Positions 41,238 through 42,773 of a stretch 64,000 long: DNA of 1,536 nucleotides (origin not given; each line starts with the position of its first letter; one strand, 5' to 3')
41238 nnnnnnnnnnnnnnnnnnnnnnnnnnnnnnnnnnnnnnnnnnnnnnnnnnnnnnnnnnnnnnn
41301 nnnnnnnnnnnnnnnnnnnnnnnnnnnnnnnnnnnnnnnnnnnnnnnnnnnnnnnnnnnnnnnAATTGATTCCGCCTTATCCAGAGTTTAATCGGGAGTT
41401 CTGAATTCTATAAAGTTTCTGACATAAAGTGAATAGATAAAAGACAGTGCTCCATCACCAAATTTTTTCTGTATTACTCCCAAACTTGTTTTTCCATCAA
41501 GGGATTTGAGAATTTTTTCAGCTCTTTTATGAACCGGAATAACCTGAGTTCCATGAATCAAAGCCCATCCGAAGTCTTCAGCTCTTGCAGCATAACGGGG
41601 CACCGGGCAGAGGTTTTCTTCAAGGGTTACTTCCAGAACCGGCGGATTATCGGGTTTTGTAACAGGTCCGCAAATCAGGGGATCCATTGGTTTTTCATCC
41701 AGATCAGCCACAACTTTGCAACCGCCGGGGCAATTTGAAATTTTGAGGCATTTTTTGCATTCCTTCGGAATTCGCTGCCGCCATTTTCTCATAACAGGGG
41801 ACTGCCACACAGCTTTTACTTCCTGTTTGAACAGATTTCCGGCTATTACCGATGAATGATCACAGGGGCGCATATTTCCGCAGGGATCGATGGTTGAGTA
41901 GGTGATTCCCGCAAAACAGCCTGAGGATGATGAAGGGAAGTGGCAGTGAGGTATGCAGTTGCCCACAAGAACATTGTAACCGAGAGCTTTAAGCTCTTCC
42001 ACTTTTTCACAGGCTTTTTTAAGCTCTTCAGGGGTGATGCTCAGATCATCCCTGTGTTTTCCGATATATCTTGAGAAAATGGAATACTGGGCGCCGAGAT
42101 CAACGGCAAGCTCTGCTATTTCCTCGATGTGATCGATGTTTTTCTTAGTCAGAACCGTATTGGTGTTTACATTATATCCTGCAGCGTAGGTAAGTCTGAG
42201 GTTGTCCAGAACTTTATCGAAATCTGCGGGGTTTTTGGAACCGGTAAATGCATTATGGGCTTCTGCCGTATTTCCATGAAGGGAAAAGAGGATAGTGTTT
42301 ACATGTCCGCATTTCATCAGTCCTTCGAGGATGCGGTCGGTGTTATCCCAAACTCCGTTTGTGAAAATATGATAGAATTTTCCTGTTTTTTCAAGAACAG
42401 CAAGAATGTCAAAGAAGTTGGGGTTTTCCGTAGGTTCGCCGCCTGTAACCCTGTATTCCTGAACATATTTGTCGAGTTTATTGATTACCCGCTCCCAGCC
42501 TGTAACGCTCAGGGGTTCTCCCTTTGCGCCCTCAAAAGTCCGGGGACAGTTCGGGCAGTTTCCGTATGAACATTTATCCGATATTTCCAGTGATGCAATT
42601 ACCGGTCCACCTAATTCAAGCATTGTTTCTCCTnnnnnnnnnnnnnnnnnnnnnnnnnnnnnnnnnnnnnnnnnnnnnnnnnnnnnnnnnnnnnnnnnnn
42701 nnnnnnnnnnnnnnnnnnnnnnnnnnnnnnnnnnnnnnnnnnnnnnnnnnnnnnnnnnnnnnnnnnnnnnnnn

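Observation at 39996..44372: Five-gene operon coupling a non-canonical radical SAM/SPASM enzyme (with C-terminal PqqD/RRE-like domain) to GT2, DsrE-like, LOG-like and CoADR-like genes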

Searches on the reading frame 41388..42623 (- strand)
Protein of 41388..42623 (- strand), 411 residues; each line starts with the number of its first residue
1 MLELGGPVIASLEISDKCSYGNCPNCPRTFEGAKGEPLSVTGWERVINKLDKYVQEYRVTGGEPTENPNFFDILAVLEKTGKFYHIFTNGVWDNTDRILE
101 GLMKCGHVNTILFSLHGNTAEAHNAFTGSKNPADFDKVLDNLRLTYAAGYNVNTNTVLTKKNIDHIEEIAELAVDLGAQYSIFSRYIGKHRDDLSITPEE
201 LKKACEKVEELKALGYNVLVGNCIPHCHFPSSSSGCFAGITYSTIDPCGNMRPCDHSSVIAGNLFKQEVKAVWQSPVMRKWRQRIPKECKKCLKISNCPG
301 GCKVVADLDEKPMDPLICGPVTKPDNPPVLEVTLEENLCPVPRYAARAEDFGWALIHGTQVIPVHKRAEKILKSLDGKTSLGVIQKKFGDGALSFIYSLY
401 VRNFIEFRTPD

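Call 3: search_protein_families(library=pfam, proteins=[window:41388-42623:-], max_evalue=0.01)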
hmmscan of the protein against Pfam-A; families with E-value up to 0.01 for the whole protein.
window:41388-42623:- (411 aa): 3 families
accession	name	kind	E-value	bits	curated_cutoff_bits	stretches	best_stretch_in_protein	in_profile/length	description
PF04055.27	Radical_SAM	-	2.4e-16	60.8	29.5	1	13-173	2-166/166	Radical SAM superfamily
PF13186.11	SPASM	-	2.5e-09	37.7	21.5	1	236-292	1-66/67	Iron-sulfur cluster-binding domain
PF25075.1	DUF7799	-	0.0081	16.7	27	0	152-210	28-85/110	Domain of unknown function (DUF7799)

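Call 4: search_protein_families(library=ncbifam, proteins=[window:41388-42623:-], max_evalue=0.01)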
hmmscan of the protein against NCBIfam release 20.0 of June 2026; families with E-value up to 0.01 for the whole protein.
window:41388-42623:- (411 aa): 49 families (the best 25 are shown)
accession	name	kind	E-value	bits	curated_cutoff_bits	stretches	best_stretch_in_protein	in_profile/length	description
TIGR02109.1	PQQ_syn_pqqE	equivalog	2.6e-21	76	381.35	1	6-306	5-316/358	pyrroloquinoline quinone biosynthesis protein PqqE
TIGR04545.1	rSAM_ahbD_hemeb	equivalog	8.5e-21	74.7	500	2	59-226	52-219/339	heme b synthase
TIGR03962.1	mycofact_rSAM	equivalog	8.6e-21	74.5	265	1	5-314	9-325/339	mycofactocin radical SAM maturase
TIGR04055.1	rSAM_NirJ2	equivalog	8.5e-19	68.2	500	2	233-306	233-307/326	putative heme d1 biosynthesis radical SAM protein NirJ2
TIGR04340.1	rSAM_ACGX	hypoth_equivalog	2e-17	63.5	400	2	56-208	58-205/341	radical SAM/SPASM domain protein, ACGX system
NF045574.1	sacti_mat_StsB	exception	1.2e-15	57.4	625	1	14-304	102-397/466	StsB family radical SAM/SPASM domain sactipeptide maturase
TIGR04317.1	W_rSAM_matur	equivalog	1.2e-14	54.3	380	1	12-254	8-255/349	tungsten cofactor oxidoreductase radical SAM maturase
NF033640.1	N_Twi_rSAM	subfamily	1.8e-14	53.6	170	2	48-206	167-330/398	twitch domain-containing radical SAM protein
TIGR03977.1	rSAM_pair_HxsC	equivalog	1.8e-14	53.3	267.9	1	14-231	31-255/292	His-Xaa-Ser system radical SAM maturase HxsC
TIGR04053.2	TIGR04053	equivalog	3.8e-14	52.7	395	1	34-211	34-213/366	TIGR04053 family radical SAM/SPASM domain-containing protein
TIGR04133.1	rSAM_w_lipo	hypoth_equivalog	6.1e-14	51.7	425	1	59-306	79-335/350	TIGR04133 family radical SAM/SPASM protein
NF012164.0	AlbA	equivalog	6.7e-14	51.2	850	1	7-299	112-403/442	subtilosin maturase AlbA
TIGR04303.1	GeoRSP_rSAM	equivalog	7e-14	52.1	400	1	58-304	53-308/325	GeoRSP system radical SAM/SPASM protein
TIGR04250.1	SCM_rSAM_ScmE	equivalog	1e-13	50.9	400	1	11-212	6-210/358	SynChlorMet cassette radical SAM/SPASM protein ScmE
TIGR04251.1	SCM_rSAM_ScmF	equivalog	7.7e-13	48.6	400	1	56-185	56-181/353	SynChlorMet cassette radical SAM/SPASM protein ScmF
TIGR04085.1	rSAM_more_4Fe4S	domain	7.9e-10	39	27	1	236-310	1-82/93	SPASM domain-containing protein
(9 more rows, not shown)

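Call 5: find_homologous_proteins(query=window:41388-42623:-)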
Query window:41388-42623:- (411 aa): 128 proteins with E <= 0.001 among 6657 candidates; the best 120 are listed.
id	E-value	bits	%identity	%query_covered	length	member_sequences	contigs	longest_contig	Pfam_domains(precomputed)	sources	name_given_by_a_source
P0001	8.0e-269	910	92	100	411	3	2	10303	PF13186.12,PF04055.28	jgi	jgi:radical SAM protein with 4Fe4S-binding SPASM domain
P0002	1.9e-221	753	76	100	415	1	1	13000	PF13186.12,PF04055.28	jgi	-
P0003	3.9e-220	749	77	100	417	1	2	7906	PF13186.12,PF04055.28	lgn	-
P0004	5.7e-220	749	76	100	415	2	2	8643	PF13186.12,PF04055.28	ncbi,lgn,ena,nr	ncbi:MAG: radical SAM protein [Candidatus Eremiobacteraeota bacterium]|nr:radical SAM protein [Candi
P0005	5.1e-219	745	75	100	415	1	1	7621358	PF13186.12,PF04055.28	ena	-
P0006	9.2e-217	738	75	100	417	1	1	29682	PF13186.12,PF04055.28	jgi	-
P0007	1.1e-215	734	74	100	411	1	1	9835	PF13186.12,PF04055.28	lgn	-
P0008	8.6e-212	722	74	100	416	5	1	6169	PF13186.12,PF04055.28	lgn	-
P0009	1.6e-193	661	67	100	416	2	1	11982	PF13186.12,PF04055.28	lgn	-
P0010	3.0e-172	591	61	99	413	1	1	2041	PF13186.12,PF04055.28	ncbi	-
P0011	1.9e-162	559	62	91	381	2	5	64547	PF13186.12,PF04055.28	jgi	jgi:pyrroloquinoline quinone biosynthesis protein E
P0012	3.2e-146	506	55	100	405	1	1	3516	PF04055.28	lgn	-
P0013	9.5e-139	481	52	100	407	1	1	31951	PF04055.28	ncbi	-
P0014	1.6e-138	480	51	99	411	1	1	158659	PF13186.12,PF04055.28,PF13353.12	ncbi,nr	ncbi:MAG: radical SAM protein [Candidatus Eremiobacteraeota bacterium]|nr:radical SAM protein [Candi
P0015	2.0e-136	473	50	100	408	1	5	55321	PF13186.12,PF04055.28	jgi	jgi:radical SAM protein with 4Fe4S-binding SPASM domain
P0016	9.1e-134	465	51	99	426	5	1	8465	PF13186.12,PF04055.28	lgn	-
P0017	2.6e-133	463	49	99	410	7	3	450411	PF13186.12,PF04055.28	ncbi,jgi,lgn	-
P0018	2.8e-133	463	50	100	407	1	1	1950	PF13186.12,PF04055.28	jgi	-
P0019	1.5e-132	461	50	99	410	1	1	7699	PF13186.12,PF04055.28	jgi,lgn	-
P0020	5.4e-127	442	50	100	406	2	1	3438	PF13186.12,PF04055.28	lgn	-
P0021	3.7e-126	440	48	99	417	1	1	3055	PF13186.12,PF04055.28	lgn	-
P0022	1.3e-120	421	46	99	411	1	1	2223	PF13186.12,PF04055.28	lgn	-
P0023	3.9e-119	416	47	99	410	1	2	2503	PF13186.12,PF04055.28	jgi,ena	-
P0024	5.7e-118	413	44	100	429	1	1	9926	PF13186.12,PF04055.28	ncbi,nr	ncbi:MAG: radical SAM protein [Candidatus Eremiobacteraeota bacterium]|nr:radical SAM protein [Candi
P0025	5.8e-118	412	47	100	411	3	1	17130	PF13186.12,PF04055.28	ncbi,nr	ncbi:MAG: radical SAM protein [Proteobacteria bacterium]|nr:radical SAM protein [Pseudomonadota bact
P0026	8.2e-118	412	45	99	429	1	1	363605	PF13186.12,PF04055.28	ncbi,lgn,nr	ncbi:MAG: radical SAM protein [Chloroflexi bacterium]|nr:radical SAM protein [Chloroflexota bacteriu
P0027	1.5e-115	405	46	100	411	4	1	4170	PF13186.12,PF04055.28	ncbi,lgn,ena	-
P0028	1.4e-112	395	44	99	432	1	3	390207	PF13186.12,PF04055.28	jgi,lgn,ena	-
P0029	7.0e-109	383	43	91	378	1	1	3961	PF13186.12,PF04055.28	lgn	-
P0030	7.5e-108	379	44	99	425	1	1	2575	PF13186.12,PF04055.28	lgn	-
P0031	3.6e-103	364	42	99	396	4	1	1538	PF13186.12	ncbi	-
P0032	3.2e-101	357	42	99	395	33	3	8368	PF13186.12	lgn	-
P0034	1.1e-99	352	41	99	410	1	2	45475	PF13186.12,PF04055.28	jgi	jgi:radical SAM protein with 4Fe4S-binding SPASM domain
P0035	2.4e-99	351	40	99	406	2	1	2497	PF13186.12,PF04055.28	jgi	jgi:radical SAM protein with 4Fe4S-binding SPASM domain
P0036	1.6e-96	342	37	99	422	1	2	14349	PF13186.12,PF04055.28,PF13353.12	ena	-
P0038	7.3e-95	336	41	99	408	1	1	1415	PF13186.12,PF04055.28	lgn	-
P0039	1.2e-88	316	38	98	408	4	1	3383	PF13186.12,PF04055.28,PF13353.12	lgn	-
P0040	1.6e-87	312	38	99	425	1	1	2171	PF13186.12,PF04055.28,PF13353.12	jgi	jgi:radical SAM protein with 4Fe4S-binding SPASM domain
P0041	1.9e-87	312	38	99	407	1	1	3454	PF13186.12,PF04055.28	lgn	-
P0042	1.2e-86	309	37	99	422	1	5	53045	PF13186.12,PF04055.28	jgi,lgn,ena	-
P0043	1.3e-86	309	37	98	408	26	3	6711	PF13186.12,PF04055.28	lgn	-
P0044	1.7e-86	309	38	99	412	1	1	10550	PF13186.12,PF04055.28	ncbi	-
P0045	2.6e-86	308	36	99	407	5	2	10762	PF13186.12,PF04055.28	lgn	-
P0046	1.1e-85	306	36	100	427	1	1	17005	PF13186.12,PF04055.28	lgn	-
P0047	2.0e-85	305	36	99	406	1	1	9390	PF13186.12,PF04055.28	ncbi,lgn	-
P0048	7.1e-85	303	38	99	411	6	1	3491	PF13186.12,PF04055.28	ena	-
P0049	3.2e-84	301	38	98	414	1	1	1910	PF13186.12,PF04055.28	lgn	-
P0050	2.6e-83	298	37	99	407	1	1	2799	PF13186.12,PF04055.28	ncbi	-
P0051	2.7e-83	298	37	99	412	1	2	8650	PF13186.12,PF04055.28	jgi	jgi:radical SAM protein with 4Fe4S-binding SPASM domain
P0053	7.5e-83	297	40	86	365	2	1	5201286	PF13186.12,PF04055.28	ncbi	-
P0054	5.6e-82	294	36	99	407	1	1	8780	PF13186.12,PF04055.28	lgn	-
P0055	3.8e-81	291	37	97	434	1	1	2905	PF13186.12,PF04055.28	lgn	-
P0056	4.6e-81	291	36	98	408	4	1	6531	PF13186.12,PF04055.28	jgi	jgi:radical SAM protein with 4Fe4S-binding SPASM domain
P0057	5.8e-81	291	38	99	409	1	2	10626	PF13186.12,PF04055.28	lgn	-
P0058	9.4e-81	290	36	98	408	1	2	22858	PF13186.12,PF04055.28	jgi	jgi:radical SAM protein with 4Fe4S-binding SPASM domain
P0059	3.8e-80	288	34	99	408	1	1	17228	PF13186.12,PF04055.28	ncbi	-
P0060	6.0e-79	284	39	85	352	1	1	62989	PF13186.12,PF04055.28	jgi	jgi:radical SAM protein with 4Fe4S-binding SPASM domain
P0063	1.3e-78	283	37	98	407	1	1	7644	PF13186.12,PF04055.28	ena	-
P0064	1.9e-78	282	36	98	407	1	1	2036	PF13186.12,PF04055.28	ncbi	-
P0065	2.1e-76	276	37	84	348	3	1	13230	PF13186.12,PF04055.28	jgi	-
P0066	7.0e-76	274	35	97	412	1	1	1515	PF13186.12,PF04055.28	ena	-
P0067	8.1e-76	274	39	90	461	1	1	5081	PF13186.12,PF04055.28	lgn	-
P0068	4.3e-74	268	35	90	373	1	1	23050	PF13186.12,PF04055.28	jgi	jgi:radical SAM protein with 4Fe4S-binding SPASM domain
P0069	2.6e-72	262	36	90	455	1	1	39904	PF13186.12,PF04055.28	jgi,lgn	jgi:AdoMet-dependent heme synthase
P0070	2.8e-71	259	38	89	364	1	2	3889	PF13186.12,PF04055.28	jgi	jgi:radical SAM protein with 4Fe4S-binding SPASM domain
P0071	3.3e-71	258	35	98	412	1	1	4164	PF13186.12,PF04055.28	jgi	jgi:radical SAM protein with 4Fe4S-binding SPASM domain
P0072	7.9e-71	257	35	98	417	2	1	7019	PF13186.12,PF04055.28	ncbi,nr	ncbi:MAG: radical SAM protein, partial [Anaerolineae bacterium]|nr:radical SAM protein [Anaerolineae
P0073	4.7e-70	255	35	97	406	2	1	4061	PF13186.12,PF04055.28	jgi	jgi:radical SAM protein with 4Fe4S-binding SPASM domain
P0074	2.5e-68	249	38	77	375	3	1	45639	PF13186.12,PF04055.28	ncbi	-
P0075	4.0e-67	245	35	99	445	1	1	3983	PF13186.12,PF04055.28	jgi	jgi:radical SAM protein with 4Fe4S-binding SPASM domain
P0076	4.5e-67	245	35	87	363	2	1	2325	PF13186.12,PF04055.28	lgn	-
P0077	6.8e-67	244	32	98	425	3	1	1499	PF13186.12,PF04055.28,PF13353.12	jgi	jgi:radical SAM protein with 4Fe4S-binding SPASM domain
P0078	1.5e-66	243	38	76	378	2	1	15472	PF13186.12,PF04055.28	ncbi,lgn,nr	ncbi:radical SAM protein [candidate division KSB1 bacterium]|nr:radical SAM protein [candidate divis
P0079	2.6e-66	242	35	98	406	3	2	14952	PF13186.12,PF04055.28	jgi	jgi:radical SAM protein with 4Fe4S-binding SPASM domain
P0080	3.7e-66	242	33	98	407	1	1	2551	PF13186.12,PF04055.28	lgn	-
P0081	6.0e-66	241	37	76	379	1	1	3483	PF13186.12,PF04055.28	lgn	-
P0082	1.5e-65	240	34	96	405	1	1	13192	PF13186.12,PF04055.28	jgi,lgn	-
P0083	5.2e-64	235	32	99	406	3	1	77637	PF13186.12,PF04055.28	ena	-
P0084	8.7e-63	231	32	99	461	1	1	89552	PF13186.12,PF04055.28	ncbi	ncbi:radical SAM protein [Chloroflexota bacterium]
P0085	1.6e-61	227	36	77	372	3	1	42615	PF13186.12,PF04055.28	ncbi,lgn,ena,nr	ncbi:radical SAM protein [bacterium]|nr:radical SAM protein [bacterium]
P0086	4.2e-59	219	34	85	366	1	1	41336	PF13186.12,PF04055.28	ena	-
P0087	1.7e-57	213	35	77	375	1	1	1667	PF13186.12,PF04055.28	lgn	-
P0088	2.2e-57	213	33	99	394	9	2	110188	PF13186.12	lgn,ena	-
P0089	2.5e-57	213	32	99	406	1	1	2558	PF13186.12,PF04055.28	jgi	jgi:radical SAM protein with 4Fe4S-binding SPASM domain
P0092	8.9e-55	204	29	96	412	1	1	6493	PF13186.12,PF04055.28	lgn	-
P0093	9.4e-54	201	33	91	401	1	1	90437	PF13186.12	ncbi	ncbi:MAG: SPASM domain-containing protein [Candidatus Bruticola sp.]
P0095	3.0e-52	196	33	90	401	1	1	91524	PF13186.12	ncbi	ncbi:MAG: SPASM domain-containing protein [Candidatus Bruticola sp.]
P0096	1.4e-48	184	30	98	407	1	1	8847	PF13186.12,PF04055.28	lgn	-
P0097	1.3e-35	141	33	74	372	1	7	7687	PF13186.12,PF04055.28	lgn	-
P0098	5.9e-17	80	28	72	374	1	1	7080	PF13186.12,PF04055.28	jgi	jgi:mycofactocin biosynthetic radical S-adenosylmethionine protein MftC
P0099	8.5e-17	79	26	77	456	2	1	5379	PF13186.12,PF04055.28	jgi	jgi:radical SAM protein with 4Fe4S-binding SPASM domain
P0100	1.3e-16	79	26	73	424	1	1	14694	PF13186.12,PF04055.28,PF13353.12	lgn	-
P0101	3.9e-14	70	25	76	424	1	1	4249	PF13186.12,PF04055.28,PF13353.12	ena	-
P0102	5.2e-14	70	25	77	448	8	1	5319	PF13186.12,PF04055.28,PF05402.19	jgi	jgi:radical SAM protein with 4Fe4S-binding SPASM domain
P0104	2.4e-10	58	24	74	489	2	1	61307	PF13186.12,PF04055.28,PF22817.3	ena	-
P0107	2.9e-9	54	23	73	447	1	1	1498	PF13186.12,PF04055.28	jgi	jgi:radical SAM protein with 4Fe4S-binding SPASM domain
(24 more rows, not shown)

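Call 7: find_encoding_contigs(protein=P0005, flank=8000, max_places=2)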
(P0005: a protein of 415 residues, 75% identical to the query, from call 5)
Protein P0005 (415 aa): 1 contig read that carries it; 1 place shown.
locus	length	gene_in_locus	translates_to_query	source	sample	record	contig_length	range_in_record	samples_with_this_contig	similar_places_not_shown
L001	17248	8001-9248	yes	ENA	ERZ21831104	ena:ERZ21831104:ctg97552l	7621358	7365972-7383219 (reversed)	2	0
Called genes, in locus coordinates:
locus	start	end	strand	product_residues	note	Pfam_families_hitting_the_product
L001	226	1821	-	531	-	PF20042:DUF6444, PF03050:DDE_Tnp_IS66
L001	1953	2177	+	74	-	-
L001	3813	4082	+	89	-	-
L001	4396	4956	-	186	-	-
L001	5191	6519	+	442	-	PF00078:RVT_1, PF08388:GIIM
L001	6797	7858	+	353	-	PF26745:SPM, PF13405:EF-hand_6 (faint), PF00036:EF-hand_1 (faint)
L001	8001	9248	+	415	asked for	PF04055:Radical_SAM, PF13186:SPASM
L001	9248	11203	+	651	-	PF13185:GAF_2 (faint), PF00990:GGDEF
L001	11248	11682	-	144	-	-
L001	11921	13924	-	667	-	PF04392:ABC_sub_bind, PF02518:HATPase_c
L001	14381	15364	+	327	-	-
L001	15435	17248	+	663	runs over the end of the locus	PF00072:Response_reg, PF13188:PAS_8 (faint), PF08447:PAS_3, PF00989:PAS, PF08448:PAS_4, PF13426:PAS_9, PF02518:HATPase_c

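Call 8: find_encoding_contigs(protein=P0017, flank=8000, max_places=2)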
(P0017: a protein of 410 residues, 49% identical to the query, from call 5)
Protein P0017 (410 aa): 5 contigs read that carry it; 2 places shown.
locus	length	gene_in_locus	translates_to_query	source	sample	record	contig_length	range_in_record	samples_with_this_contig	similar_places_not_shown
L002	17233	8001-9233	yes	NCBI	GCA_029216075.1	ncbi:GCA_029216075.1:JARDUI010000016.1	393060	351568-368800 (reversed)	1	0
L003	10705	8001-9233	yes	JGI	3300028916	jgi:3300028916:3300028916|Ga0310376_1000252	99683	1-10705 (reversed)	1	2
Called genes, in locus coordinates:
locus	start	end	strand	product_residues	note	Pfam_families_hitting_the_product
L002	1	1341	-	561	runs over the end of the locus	-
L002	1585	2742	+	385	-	PF02771:Acyl-CoA_dh_N, PF02770:Acyl-CoA_dh_M, PF00441:Acyl-CoA_dh_1, PF08028:Acyl-CoA_dh_2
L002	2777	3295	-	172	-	PF12690:BsuPI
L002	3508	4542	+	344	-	-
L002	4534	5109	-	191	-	-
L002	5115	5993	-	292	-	PF04467:DUF483 (faint)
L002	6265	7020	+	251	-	-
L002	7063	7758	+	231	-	-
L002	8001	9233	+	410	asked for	PF04055:Radical_SAM, PF13186:SPASM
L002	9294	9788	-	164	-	-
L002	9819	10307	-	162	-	-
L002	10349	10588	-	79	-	-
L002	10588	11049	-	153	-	-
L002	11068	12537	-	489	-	PF04055:Radical_SAM, PF13353:Fer4_12 (weak)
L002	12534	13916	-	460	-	-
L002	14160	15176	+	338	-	PF04055:Radical_SAM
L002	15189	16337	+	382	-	PF02463:SMC_N, PF13175:AAA_15, PF13476:AAA_23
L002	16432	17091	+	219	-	PF05258:DciA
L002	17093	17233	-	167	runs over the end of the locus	PF09685:MamF_MmsF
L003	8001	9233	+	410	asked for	PF04055:Radical_SAM, PF13186:SPASM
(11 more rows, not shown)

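Call 9: find_encoding_contigs(protein=P0026, flank=8000, max_places=2)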
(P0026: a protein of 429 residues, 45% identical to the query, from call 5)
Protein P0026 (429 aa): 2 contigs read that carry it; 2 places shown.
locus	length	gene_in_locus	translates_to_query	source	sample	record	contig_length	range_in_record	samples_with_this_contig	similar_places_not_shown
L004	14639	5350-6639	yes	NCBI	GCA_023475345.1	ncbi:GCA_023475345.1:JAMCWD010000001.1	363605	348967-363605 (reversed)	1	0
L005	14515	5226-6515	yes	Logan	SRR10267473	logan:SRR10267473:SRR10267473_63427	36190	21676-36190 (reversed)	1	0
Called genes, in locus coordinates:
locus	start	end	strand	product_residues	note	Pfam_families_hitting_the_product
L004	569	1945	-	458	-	PF02310:B12-binding, PF04055:Radical_SAM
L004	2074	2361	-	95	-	PF00072:Response_reg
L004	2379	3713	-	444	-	PF02310:B12-binding, PF19864:Radical_SAM_N2 (weak), PF04055:Radical_SAM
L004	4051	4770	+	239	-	-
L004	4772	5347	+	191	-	-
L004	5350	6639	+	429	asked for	PF04055:Radical_SAM, PF13186:SPASM (weak)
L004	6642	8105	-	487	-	PF08323:Glyco_transf_5, PF00534:Glycos_transf_1, PF13692:Glyco_trans_1_4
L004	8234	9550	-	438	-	PF02310:B12-binding, PF04055:Radical_SAM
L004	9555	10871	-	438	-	PF02310:B12-binding, PF04055:Radical_SAM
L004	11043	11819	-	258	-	-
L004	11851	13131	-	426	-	PF07963:N_methyl (weak)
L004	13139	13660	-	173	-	-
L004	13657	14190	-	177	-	-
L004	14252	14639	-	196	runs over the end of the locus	-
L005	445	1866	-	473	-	PF02310:B12-binding, PF04055:Radical_SAM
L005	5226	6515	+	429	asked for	PF04055:Radical_SAM, PF13186:SPASM (weak)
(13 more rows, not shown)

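Call 10: find_encoding_contigs(protein=P0001, flank=8000, max_places=2)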
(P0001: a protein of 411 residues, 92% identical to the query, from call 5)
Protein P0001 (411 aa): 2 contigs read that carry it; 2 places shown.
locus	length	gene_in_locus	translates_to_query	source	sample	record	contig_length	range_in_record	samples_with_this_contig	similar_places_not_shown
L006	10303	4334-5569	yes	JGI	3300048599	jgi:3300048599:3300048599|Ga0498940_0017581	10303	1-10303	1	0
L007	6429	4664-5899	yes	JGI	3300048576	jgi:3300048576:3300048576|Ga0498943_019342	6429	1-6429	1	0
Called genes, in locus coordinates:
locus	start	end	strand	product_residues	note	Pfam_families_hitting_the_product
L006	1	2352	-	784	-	?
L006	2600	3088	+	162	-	PF18306:LDcluster4, PF03641:Lysine_decarbox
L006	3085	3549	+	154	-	-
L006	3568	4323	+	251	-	PF13641:Glyco_tranf_2_3 (weak), PF00535:Glycos_transf_2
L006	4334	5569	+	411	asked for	PF04055:Radical_SAM, PF13186:SPASM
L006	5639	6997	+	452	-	PF01266:DAO (faint), PF03486:HI0933_like (faint), PF07992:Pyr_redox_2, PF13450:NAD_binding_8 (faint), PF13738:Pyr_redox_3, PF00070:Pyr_redox, PF02852:Pyr_redox_dim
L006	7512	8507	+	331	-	-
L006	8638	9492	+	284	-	-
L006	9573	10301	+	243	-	?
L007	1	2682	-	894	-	?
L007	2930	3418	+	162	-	PF18306:LDcluster4, PF03641:Lysine_decarbox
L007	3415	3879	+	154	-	-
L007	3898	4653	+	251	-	PF13641:Glyco_tranf_2_3 (weak), PF00535:Glycos_transf_2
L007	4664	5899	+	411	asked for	PF04055:Radical_SAM, PF13186:SPASM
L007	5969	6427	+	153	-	?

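Call 11: find_encoding_contigs(protein=P0006, flank=8000, max_places=2)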
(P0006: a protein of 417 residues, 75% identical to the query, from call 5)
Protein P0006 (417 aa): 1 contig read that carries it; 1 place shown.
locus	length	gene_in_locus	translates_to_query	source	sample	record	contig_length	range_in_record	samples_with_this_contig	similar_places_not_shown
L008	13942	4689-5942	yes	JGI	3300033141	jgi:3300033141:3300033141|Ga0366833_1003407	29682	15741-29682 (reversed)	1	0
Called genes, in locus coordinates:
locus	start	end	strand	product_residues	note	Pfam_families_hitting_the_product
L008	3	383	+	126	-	?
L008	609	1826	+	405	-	PF02872:5_nucleotid_C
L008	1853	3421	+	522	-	PF00149:Metallophos, PF09587:PGA_cap (weak), PF02872:5_nucleotid_C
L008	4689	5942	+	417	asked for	PF04055:Radical_SAM, PF13186:SPASM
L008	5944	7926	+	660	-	PF00990:GGDEF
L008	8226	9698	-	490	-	-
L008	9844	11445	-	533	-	PF07969:Amidohydro_3 (weak), PF01979:Amidohydro_1 (weak), PF07969:Amidohydro_3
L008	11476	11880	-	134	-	PF09413:DUF2007 (weak)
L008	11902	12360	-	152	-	PF12773:DZR, PF13248:Zn_ribbon_3 (faint), PF24463:DUF7577 (weak)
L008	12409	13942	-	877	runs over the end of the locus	PF00069:Pkinase, PF07714:PK_Tyr_Ser-Thr, PF13620:CarboxypepD_reg (faint), PF08308:PEGA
